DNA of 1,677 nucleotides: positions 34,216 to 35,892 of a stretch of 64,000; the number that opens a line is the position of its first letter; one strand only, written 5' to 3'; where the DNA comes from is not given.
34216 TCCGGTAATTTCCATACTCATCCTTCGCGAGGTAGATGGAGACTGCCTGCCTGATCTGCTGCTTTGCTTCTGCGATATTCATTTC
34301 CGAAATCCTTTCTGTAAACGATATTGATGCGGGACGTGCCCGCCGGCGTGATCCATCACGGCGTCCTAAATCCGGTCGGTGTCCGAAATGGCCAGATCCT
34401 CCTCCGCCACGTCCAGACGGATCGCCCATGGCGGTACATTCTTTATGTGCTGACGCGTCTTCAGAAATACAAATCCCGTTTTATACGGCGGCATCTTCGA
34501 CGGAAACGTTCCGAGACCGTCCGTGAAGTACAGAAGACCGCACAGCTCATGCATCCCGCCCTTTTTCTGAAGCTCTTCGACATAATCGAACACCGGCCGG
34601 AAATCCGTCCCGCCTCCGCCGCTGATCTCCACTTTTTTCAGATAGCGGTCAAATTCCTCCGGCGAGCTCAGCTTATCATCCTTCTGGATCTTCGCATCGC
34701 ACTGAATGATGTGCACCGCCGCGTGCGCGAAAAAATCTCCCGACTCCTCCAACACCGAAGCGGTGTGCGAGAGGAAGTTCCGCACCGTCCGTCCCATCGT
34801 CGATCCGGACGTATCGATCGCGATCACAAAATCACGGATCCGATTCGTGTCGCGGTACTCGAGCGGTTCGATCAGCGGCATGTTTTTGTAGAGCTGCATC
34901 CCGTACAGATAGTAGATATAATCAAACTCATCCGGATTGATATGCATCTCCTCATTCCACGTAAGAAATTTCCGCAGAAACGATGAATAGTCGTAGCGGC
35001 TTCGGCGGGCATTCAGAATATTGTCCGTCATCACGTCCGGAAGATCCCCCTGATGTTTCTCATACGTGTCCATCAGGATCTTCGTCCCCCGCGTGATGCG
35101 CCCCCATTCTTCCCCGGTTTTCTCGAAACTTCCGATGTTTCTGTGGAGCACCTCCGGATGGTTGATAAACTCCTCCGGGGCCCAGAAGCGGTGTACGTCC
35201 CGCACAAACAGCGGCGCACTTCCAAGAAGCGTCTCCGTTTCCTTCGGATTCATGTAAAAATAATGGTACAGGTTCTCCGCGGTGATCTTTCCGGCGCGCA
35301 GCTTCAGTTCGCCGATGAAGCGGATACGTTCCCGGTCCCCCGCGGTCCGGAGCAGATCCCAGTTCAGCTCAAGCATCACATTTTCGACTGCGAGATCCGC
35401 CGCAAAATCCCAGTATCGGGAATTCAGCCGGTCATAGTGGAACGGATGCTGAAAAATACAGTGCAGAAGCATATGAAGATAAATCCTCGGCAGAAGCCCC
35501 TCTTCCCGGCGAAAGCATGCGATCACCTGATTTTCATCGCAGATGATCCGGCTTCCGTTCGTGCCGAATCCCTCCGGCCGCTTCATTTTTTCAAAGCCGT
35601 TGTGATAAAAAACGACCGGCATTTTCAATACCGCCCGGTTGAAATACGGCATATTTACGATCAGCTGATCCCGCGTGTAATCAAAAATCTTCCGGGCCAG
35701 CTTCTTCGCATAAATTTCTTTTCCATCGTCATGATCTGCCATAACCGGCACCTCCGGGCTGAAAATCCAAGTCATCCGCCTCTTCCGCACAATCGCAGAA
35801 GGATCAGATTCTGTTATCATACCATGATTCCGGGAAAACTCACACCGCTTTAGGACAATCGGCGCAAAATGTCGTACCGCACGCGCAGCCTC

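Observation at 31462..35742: Self-contained three-gene operon of unknown function: VWA/DUF2201-like protein, MoxR-type AAA+ ATPase and a cytoplasmic BspA-type LRR protein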

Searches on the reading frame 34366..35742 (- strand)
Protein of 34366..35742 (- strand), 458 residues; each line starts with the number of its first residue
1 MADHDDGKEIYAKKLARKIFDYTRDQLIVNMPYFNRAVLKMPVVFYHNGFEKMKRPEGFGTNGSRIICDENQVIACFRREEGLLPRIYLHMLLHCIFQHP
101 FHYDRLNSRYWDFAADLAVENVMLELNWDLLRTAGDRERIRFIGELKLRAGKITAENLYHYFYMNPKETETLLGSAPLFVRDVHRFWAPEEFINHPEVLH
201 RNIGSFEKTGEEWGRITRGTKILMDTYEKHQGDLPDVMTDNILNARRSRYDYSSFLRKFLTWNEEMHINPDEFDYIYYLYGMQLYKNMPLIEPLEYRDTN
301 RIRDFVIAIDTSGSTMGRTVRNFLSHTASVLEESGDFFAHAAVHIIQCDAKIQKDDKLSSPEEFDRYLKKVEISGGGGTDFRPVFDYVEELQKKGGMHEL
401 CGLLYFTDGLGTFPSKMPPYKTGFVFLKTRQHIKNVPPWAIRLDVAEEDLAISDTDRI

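Call 3: search_protein_families(library=pfam, proteins=[window:34366-35742:-], max_evalue=0.1)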
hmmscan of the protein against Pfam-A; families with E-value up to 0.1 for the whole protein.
window:34366-35742:- (458 aa): 3 families
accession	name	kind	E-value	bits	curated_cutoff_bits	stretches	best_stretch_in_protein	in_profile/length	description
PF09967.15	DUF2201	-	1.3e-13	51.6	26.4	1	306-443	2-120/123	VWA-like domain (DUF2201)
PF13519.12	VWA_2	-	0.0016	19.4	27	1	306-409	2-106/107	von Willebrand factor type A domain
PF07262.16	CdiI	-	0.087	13.1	25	0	305-343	32-70/155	CDI immunity protein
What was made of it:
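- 34366..35742 (-): Gene 1: a 458-aa protein. It has an N-terminal degenerate zincin-like domain (DUF2201_N type), a linker, and a C-terminal compact VWA domain (DUF2201). PF09967 hits at 1.3e-13 (call 3).
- On DUF2201 proteins (PF13203 DUF2201_N plus PF09967 DUF2201): 51.6 bits against a cut-off of 26.4 (call 3).
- Checked: PF09967 (DUF2201, VWA-like) hits at 1.3e-13 (call 3).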

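Call 4: search_protein_families(library=ncbifam, proteins=[window:34366-35742:-], max_evalue=0.1)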
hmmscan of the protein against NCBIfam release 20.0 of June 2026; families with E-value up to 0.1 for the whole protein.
window:34366-35742:- (458 aa): 0 families

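Call 5: search_protein_families(library=padloc, proteins=[window:34366-35742:-], max_evalue=0.1)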
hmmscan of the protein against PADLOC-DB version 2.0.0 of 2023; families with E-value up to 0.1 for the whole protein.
window:34366-35742:- (458 aa): 0 families

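Call 6: search_protein_families(library=phrogs, proteins=[window:34366-35742:-], max_evalue=0.1)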
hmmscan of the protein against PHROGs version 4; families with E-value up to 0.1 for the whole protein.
window:34366-35742:- (458 aa): 2 families
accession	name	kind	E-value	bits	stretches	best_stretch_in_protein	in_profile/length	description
phrog_1314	-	DNA, RNA and nucleotide metabolism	3.7e-27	96.4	1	14-431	9-379/394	HNH endonuclease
phrog_30358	-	unknown function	0.063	14.2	0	254-388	25-151/204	-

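Call 8: search_solved_structures(query=window:34366-35742:-, max_evalue=1)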
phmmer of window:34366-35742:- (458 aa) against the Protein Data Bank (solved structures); distinct sequences matched with E-value up to 1: 2.
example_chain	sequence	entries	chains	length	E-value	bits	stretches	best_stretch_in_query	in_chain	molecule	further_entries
5bx9_A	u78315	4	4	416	0.78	11.7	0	104-164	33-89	PslG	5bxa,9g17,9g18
4zn2_A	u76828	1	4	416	0.78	11.7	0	104-164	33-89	PslG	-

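Call 21: find_homologous_proteins(query=window:34366-35742:-, max_evalue=0.001)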
Query window:34366-35742:- (458 aa): 7974 proteins with E <= 0.001 among 8000 candidates; the best 120 are listed.
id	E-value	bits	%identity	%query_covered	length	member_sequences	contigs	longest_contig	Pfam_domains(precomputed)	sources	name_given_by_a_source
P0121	4.8e-294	993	92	100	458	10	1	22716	PF09967.16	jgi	jgi:predicted metal-dependent peptidase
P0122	5.7e-274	927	84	100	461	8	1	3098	PF09967.16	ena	-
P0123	1.2e-260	883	81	100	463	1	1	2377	PF09967.16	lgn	-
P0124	7.6e-236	801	74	99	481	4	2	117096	PF09967.16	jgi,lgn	jgi:predicted metal-dependent peptidase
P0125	3.1e-204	697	65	99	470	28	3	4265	PF09967.16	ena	-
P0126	9.2e-202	689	65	99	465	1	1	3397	PF09967.16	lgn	-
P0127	6.7e-169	581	64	83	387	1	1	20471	PF09967.16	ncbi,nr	ncbi:MAG: hypothetical protein IJ860_07605, partial [Eubacterium sp.]|nr:hypothetical protein [Eubac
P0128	6.3e-146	505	49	98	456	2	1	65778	PF09967.16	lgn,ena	-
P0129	2.4e-145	503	49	98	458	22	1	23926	PF13203.13,PF09967.16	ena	-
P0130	9.3e-145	501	49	97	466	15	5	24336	PF09967.16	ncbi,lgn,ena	-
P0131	2.6e-144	500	48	98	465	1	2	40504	PF13519.13,PF09967.16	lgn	-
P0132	4.2e-144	499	48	98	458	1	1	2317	PF13203.13,PF09967.16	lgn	-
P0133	1.2e-143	497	49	96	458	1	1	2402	PF09967.16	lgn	-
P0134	1.6e-141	491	49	96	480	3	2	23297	PF09967.16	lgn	-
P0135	2.9e-139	483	47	96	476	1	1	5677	PF13203.13,PF09967.16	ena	-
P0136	1.8e-138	480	47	96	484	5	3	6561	PF13203.13,PF09967.16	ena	-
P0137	1.5e-137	477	48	97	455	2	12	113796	PF09967.16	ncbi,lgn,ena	-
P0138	2.7e-132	460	48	95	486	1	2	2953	PF09967.16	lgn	-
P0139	5.4e-131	456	46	97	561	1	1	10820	PF13203.13,PF09967.16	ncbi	-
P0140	1.6e-129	451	46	98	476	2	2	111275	PF09967.16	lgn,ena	-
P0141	2.3e-128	447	46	95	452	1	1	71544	PF09967.16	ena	-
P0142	8.8e-127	442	46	96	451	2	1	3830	PF09967.16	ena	-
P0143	6.8e-126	439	46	95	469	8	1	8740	PF13203.13,PF09967.16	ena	-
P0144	5.1e-125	436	44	95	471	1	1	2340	PF09967.16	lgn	-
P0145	5.6e-124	433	46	96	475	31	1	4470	PF09967.16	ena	-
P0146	1.9e-123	431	42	96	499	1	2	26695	PF09967.16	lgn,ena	-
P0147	2.9e-123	430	45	96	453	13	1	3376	PF13203.13,PF09967.16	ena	-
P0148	4.2e-123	430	45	95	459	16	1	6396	PF09967.16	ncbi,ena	-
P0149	5.3e-123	429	43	98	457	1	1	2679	PF13203.13,PF09967.16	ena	-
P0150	2.4e-122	427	44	99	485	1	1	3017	PF13203.13,PF09967.16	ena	-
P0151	6.8e-121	422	45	96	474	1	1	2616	PF13203.13,PF09967.16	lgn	-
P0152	8.7e-121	422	47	88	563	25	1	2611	PF09967.16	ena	-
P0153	1.1e-120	422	46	95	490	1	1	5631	PF13203.13,PF09967.16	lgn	-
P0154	1.7e-120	421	45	94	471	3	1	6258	PF13203.13,PF09967.16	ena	-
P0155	3.9e-120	420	42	95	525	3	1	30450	PF13203.13,PF09967.16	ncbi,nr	ncbi:MAG: VWA-like domain-containing protein [Eubacterium sp.]|nr:VWA-like domain-containing protein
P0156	5.3e-120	420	47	88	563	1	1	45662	PF13203.13,PF09967.16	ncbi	ncbi:MAG: VWA-like domain-containing protein [Bilifractor sp.]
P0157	5.7e-120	419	44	96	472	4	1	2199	PF13203.13,PF09967.16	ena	-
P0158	1.8e-119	418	45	97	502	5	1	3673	PF13203.13,PF09967.16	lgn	-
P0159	1.1e-118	415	44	93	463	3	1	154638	PF13203.13,PF09967.16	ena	-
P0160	5.0e-118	413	42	98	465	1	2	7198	PF09967.16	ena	-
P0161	1.0e-117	412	43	97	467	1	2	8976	PF13203.13,PF09967.16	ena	-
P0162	1.3e-117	412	43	88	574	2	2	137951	PF13203.13,PF09967.16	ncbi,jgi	ncbi:MAG: VWA-like domain-containing protein [Bilifractor sp.]|jgi:predicted metal-dependent peptida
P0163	6.0e-117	409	41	98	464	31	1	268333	PF13203.13,PF09967.16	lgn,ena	-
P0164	7.0e-117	409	41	96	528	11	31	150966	PF13203.13,PF09967.16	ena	-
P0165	1.2e-116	408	43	97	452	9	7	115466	PF13203.13,PF09967.16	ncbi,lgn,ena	-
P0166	1.3e-116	408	43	88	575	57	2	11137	PF13203.13,PF09967.16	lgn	-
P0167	2.7e-116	407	43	98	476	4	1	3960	PF09967.16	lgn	-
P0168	2.8e-116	407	44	97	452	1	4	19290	PF09967.16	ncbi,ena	-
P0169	5.0e-116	406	42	97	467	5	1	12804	PF13203.13,PF09967.16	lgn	-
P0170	5.3e-116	406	41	96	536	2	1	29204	PF13203.13,PF09967.16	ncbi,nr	ncbi:MAG: VWA-like domain-containing protein [Bilifractor sp.]|nr:VWA-like domain-containing protein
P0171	9.5e-116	406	42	95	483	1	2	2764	PF13203.13,PF09967.16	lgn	-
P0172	1.1e-115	405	42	96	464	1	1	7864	PF13203.13,PF09967.16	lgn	-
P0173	1.1e-115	405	40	99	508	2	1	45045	PF13203.13,PF09967.16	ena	-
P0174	1.5e-115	405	42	96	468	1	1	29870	PF13203.13,PF09967.16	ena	-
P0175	1.4e-114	402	42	97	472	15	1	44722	PF09967.16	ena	-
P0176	3.3e-114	400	41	98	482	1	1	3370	PF13203.13,PF09967.16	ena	-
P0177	4.4e-114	400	44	96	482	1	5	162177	PF13203.13,PF09967.16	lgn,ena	-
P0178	4.5e-114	400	45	95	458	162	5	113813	PF09967.16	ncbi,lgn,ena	-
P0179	6.2e-114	400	44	97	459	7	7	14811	PF13203.13,PF09967.16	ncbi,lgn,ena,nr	ncbi:MAG: VWA-like domain-containing protein [Solobacterium sp.]|nr:VWA-like domain-containing prote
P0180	1.1e-113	399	43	96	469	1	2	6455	PF13203.13,PF09967.16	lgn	-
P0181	1.1e-113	399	41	95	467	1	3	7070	PF13203.13,PF09967.16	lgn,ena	-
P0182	1.5e-113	398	43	97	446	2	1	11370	PF09967.16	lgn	-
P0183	1.7e-113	398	44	96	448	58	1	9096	PF13203.13,PF09967.16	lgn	-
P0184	2.1e-113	398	43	95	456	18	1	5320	PF09967.16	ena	-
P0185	2.5e-113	398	44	97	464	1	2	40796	PF09967.16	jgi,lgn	jgi:predicted metal-dependent peptidase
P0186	2.7e-113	397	44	96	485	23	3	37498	PF13203.13,PF09967.16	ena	-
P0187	2.9e-113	397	41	96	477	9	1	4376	PF13203.13,PF09967.16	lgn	-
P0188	3.1e-113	397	41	96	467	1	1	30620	PF13203.13,PF09967.16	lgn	-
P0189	3.2e-113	397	42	96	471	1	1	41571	PF13203.13,PF09967.16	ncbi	-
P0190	3.6e-113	397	43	96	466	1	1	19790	PF13203.13,PF09967.16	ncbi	-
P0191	6.8e-113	396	41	96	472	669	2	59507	PF13203.13,PF09967.16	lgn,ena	-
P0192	1.2e-112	395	42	96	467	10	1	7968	PF13203.13,PF09967.16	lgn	-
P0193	1.4e-112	395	44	96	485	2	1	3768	PF13203.13,PF09967.16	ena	-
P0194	1.7e-112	395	43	96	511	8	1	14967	PF13203.13,PF09967.16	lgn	-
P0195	2.1e-112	394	44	96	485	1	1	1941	PF13203.13,PF09967.16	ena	-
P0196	2.1e-112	394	43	97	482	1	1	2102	PF13203.13,PF09967.16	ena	-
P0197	2.4e-112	394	42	96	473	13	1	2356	PF09967.16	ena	-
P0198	2.6e-112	394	43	97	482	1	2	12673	PF13203.13,PF09967.16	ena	-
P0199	2.7e-112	394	43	97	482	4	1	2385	PF13203.13,PF09967.16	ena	-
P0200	3.4e-112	394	41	98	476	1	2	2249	PF09967.16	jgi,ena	-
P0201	4.5e-112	393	43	96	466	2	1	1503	PF13203.13,PF09967.16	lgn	-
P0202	5.9e-112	393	42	96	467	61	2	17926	PF13203.13,PF09967.16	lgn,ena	-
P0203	6.0e-112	393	42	95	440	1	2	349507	PF09967.16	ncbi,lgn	-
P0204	9.6e-112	392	44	96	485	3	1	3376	PF13203.13,PF09967.16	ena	-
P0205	9.9e-112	392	41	96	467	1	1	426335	PF13203.13,PF09967.16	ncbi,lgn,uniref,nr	ncbi:Uncharacterized protein conserved in bacteria [uncultured Roseburia sp.]|uniref:VWA-like domain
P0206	1.2e-111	392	41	97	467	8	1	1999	PF13203.13,PF09967.16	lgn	-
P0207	1.3e-111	392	41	96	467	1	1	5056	PF13203.13,PF09967.16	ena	-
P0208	1.3e-111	392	44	96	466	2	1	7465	PF09967.16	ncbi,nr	ncbi:MAG: hypothetical protein IJO79_03395 [Firmicutes bacterium]|nr:hypothetical protein [Bacillota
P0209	1.3e-111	392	43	97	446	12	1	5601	PF09967.16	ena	-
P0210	2.5e-111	391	43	98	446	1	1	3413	PF09967.16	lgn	-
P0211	3.0e-111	391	42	96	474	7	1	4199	PF13203.13,PF09967.16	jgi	jgi:Predicted metallopeptidase (DUF2201).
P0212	5.2e-111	390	42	96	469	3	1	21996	PF13203.13,PF09967.16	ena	-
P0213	6.6e-111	390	41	95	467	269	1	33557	PF13203.13,PF09967.16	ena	-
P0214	9.6e-111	389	42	97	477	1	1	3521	PF09967.16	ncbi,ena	-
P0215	1.7e-110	388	44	96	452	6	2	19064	PF13203.13,PF09967.16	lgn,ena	-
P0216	1.9e-110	388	42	97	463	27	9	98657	PF13203.13,PF09967.16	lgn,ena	-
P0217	2.3e-110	388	41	95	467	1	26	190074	PF13203.13,PF09967.16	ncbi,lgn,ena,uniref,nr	ncbi:VWA-like domain-containing protein [uncultured Eubacterium sp.]|uniref:vWA domain-containing pr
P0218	4.2e-110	387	39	98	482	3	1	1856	PF13203.13,PF09967.16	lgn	-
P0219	4.2e-110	387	41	95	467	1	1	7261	PF13203.13,PF09967.16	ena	-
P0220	4.8e-110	387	43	97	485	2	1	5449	PF09967.16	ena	-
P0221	5.8e-110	386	42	96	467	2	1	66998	PF13203.13,PF09967.16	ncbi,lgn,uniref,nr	ncbi:VWA-like domain-containing protein [Eubacterium oxidoreducens]|uniref:Predicted metal-dependent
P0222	7.8e-110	386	42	95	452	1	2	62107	PF13203.13,PF09967.16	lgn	-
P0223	8.1e-110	386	43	95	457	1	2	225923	PF13203.13,PF09967.16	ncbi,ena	-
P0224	9.3e-110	386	43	96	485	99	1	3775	PF13203.13,PF09967.16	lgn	-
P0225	9.8e-110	386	42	96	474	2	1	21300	PF13203.13,PF09967.16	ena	-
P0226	1.0e-109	386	40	98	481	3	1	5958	PF13203.13,PF09967.16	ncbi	-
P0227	1.4e-109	385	41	98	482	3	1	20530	PF13203.13,PF09967.16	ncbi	-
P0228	1.4e-109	385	41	96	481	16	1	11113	PF13203.13,PF09967.16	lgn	-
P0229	1.7e-109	385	39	98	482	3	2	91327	PF13203.13,PF09967.16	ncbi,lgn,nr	ncbi:MAG: VWA-like domain-containing protein [Lachnospiraceae bacterium]|nr:VWA-like domain-containi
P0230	5.9e-109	383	43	97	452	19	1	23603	PF09967.16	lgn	-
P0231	8.5e-109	383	41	96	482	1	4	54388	PF13203.13,PF09967.16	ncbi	-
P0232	1.9e-108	381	44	94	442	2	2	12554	PF13203.13,PF09967.16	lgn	-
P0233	2.3e-108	381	41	98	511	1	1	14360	PF13203.13,PF09967.16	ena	-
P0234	3.7e-108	380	40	95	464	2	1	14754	PF13203.13,PF09967.16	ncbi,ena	-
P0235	4.3e-108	380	41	96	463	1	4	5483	PF13203.13,PF09967.16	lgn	-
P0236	5.8e-108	380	41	94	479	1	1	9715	PF13203.13,PF09967.16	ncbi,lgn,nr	ncbi:MAG: VWA-like domain-containing protein [Clostridiales bacterium]|nr:VWA-like domain-containing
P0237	7.1e-108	380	41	96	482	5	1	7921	PF13203.13,PF09967.16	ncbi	-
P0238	7.3e-108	380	41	94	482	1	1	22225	PF13203.13,PF09967.16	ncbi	-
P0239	8.2e-108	379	-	-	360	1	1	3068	PF00092.35,PF13519.13,PF22714.2,PF09967.16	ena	-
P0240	9.1e-108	379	39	95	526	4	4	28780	PF09967.16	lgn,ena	-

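Call 24: search_dna_similar(query=window:34366-35742:-, collection=phages, mode=protein, max_evalue=0.00001, max_rows=30)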
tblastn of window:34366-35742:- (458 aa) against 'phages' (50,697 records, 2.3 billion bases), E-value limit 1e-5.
Records with a match: 20; places in all: 20; records where one place covers at least 80% of the query: 7.
Best place of each record, by identity: <60% 20.
By first word of the organism name: Bacteriophage 9; Rhizobium 4; Bacillus 2; Acinetobacter 2; Thermus 1; uncultured 1; Moorella 1.
By host as written in the record: - 10; Bacillus megaterium str. ATCC 43725 2; Acinetobacter baumannii M2 2; Rhizobium phaseoli N831 2; Thermus thermophilus HB27 1; Rhizobium etli T3_14 1; Rhizobium phaseoli N931 1; Moorella thermoacetica DSM 103132 1.
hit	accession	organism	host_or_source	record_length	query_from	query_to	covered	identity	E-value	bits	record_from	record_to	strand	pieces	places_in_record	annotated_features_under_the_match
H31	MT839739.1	Bacteriophage sp.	human fecal samples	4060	13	454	97%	34.6%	3e-80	275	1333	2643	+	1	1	record has no annotation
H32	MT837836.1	Bacteriophage sp.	human fecal samples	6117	14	450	95%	34.9%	6e-82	281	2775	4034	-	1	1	record has no annotation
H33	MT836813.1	Bacteriophage sp.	human fecal samples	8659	16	440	93%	33.6%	2e-66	236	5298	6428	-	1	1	record has no annotation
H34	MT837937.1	Bacteriophage sp.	human fecal samples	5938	59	451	86%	35.8%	2e-73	256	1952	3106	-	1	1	record has no annotation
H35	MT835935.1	Bacteriophage sp.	human fecal samples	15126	18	448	94%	31.6%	9e-66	234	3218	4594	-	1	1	record has no annotation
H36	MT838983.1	Bacteriophage sp.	human fecal samples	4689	122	450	72%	39.3%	2e-73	256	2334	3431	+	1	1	record has no annotation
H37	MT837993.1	Bacteriophage sp.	human fecal samples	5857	207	452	54%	42.3%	2e-61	222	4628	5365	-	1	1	record has no annotation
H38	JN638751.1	Bacillus phage G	Bacillus megaterium str. ATCC 43725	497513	23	445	92%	22.3%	8e-13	77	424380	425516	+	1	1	576: gp576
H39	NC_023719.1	Bacillus phage G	Bacillus megaterium str. ATCC 43725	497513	23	445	92%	22.3%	8e-13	77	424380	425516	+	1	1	576: HNH endonuclease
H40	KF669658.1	Acinetobacter phage Presley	Acinetobacter baumannii M2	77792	87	409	71%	23.0%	2e-7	60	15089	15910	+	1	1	hypothetical protein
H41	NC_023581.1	Acinetobacter phage Presley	Acinetobacter baumannii M2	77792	87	409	71%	23.0%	2e-7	60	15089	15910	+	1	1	HNH endonuclease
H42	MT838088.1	Bacteriophage sp.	human fecal samples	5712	59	252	42%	25.8%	4e-9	65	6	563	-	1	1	record has no annotation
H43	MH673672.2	Thermus phage phiFa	Thermus thermophilus HB27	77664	304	437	29%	35.8%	2e-13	79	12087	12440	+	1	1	hypothetical protein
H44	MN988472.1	Rhizobium phage RHph_TM3_14A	Rhizobium etli T3_14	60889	304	422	26%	38.7%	3e-6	56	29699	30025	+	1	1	metallopeptidase domain-containing protein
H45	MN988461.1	Rhizobium phage RHph_TM27A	Rhizobium phaseoli N831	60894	304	422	26%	38.7%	3e-6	56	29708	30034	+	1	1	metallopeptidase domain-containing protein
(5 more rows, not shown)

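Call 28: search_solved_structures(query=A3, max_evalue=10)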
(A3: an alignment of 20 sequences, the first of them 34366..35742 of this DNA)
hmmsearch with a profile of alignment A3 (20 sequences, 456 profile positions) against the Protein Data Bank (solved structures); distinct sequences matched with E-value up to 10: 0.

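Call 37: get_annotated_region(hit=H39, flank=4000)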
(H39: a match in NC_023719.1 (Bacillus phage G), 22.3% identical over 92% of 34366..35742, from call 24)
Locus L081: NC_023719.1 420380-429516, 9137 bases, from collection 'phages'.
description: Bacillus phage G, complete genome.
organism: Bacillus phage G (NCBI taxid 2884420)
taxonomy: Viruses; Duplodnaviria; Heunggongvirae; Uroviricota; Caudoviricetes; Donellivirus; Donellivirus gee
host: Bacillus megaterium str. ATCC 43725; source: soil; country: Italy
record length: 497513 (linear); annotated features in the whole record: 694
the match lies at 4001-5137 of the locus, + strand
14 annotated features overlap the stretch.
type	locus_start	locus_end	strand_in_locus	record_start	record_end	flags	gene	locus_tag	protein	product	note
CDS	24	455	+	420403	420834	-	568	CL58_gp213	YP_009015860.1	gp568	-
CDS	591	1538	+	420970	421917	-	569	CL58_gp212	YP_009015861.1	gp569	-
CDS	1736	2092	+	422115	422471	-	570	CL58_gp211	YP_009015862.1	gp570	metal-dependent hydrolase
CDS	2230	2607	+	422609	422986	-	571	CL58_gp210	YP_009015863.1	gp571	-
CDS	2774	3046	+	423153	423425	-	572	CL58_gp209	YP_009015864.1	gp572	-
CDS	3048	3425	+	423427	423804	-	573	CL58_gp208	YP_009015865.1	gp573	-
CDS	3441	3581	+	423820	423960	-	574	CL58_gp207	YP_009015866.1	gp574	-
CDS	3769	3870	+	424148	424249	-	575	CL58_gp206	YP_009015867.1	gp575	-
CDS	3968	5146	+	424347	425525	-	576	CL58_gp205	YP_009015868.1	HNH endonuclease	-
CDS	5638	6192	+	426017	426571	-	577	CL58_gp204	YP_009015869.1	gp577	-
CDS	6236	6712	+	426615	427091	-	578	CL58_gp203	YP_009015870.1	gp578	-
CDS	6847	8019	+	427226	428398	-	579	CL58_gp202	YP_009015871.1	gp579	-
CDS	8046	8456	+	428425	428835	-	580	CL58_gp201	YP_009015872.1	gp580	-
CDS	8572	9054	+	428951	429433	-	581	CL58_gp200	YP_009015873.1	gp581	-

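Call 38: get_annotated_region(hit=H41, flank=4000)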
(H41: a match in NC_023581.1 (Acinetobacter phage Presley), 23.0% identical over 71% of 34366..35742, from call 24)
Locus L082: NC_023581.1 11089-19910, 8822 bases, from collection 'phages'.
description: Acinetobacter phage Presley, complete genome.
organism: Acinetobacter phage Presley (NCBI taxid 1406780)
taxonomy: Viruses; Duplodnaviria; Heunggongvirae; Uroviricota; Caudoviricetes; Schitoviridae; Presleyvirus; Presleyvirus presley
host: Acinetobacter baumannii M2; source: -; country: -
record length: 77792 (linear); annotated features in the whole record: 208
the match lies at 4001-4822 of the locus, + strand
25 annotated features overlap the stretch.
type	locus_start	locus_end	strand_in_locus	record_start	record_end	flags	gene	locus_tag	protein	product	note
CDS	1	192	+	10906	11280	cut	-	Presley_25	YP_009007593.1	hypothetical protein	-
regulatory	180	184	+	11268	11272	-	-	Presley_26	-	ribosome_binding_site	-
CDS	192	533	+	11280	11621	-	-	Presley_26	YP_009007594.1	hypothetical protein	-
regulatory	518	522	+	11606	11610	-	-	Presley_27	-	ribosome_binding_site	-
CDS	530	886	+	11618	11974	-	-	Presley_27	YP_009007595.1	hypothetical protein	-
regulatory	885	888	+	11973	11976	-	-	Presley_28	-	ribosome_binding_site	-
CDS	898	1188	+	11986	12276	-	-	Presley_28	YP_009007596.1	hypothetical protein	-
regulatory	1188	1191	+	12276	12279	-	-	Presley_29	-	ribosome_binding_site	-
CDS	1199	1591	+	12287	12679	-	-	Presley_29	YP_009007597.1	hypothetical protein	-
regulatory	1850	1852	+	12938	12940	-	-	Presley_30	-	ribosome_binding_site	-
CDS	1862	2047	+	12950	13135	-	-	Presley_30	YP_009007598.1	hypothetical protein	-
regulatory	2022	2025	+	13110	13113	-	-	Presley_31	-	ribosome_binding_site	-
CDS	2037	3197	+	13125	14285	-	-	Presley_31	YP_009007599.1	ATPase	-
regulatory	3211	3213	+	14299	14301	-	-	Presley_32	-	ribosome_binding_site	-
CDS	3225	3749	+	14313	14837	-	-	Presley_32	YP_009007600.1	hypothetical protein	-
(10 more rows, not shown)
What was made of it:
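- Closest known: Phage DUF2201 pairs. Same: An ATPase gene lies nearby in phage Presley (call 38).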
